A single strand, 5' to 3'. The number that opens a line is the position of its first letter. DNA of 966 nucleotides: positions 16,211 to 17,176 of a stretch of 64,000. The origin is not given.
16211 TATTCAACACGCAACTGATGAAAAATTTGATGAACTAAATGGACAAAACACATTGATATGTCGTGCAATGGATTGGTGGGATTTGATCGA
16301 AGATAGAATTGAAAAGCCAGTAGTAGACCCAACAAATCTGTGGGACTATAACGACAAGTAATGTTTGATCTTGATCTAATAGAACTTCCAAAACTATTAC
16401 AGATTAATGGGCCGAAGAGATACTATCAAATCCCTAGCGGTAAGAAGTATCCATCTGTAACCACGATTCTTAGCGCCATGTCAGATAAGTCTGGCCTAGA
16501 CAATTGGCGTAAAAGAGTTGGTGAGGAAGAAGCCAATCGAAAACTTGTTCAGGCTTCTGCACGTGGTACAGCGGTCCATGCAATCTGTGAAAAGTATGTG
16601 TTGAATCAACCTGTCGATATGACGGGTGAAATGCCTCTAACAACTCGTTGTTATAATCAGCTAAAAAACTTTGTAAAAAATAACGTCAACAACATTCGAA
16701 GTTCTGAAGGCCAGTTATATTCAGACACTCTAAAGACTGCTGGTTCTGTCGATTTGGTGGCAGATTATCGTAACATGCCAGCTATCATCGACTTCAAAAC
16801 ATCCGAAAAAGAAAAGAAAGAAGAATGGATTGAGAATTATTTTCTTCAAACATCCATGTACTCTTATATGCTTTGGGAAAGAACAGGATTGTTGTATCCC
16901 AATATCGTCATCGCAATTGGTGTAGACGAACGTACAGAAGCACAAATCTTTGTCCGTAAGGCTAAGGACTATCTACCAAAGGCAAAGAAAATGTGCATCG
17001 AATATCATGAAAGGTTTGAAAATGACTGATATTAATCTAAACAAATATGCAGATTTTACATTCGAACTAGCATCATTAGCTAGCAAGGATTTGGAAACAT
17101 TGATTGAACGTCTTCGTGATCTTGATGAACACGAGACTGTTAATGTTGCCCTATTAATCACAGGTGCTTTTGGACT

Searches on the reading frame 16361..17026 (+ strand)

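Call 61: search_protein_families(library=pfam, proteins=[window:16361-17026:+], max_evalue=0.1)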
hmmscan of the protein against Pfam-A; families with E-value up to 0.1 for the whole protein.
window:16361-17026:+ (222 aa): 1 family
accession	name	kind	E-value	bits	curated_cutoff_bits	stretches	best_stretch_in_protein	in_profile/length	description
PF12705.13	PDDEXK_1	-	3.1e-06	27.8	22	1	127-176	125-174/247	PD-(D/E)XK nuclease superfamily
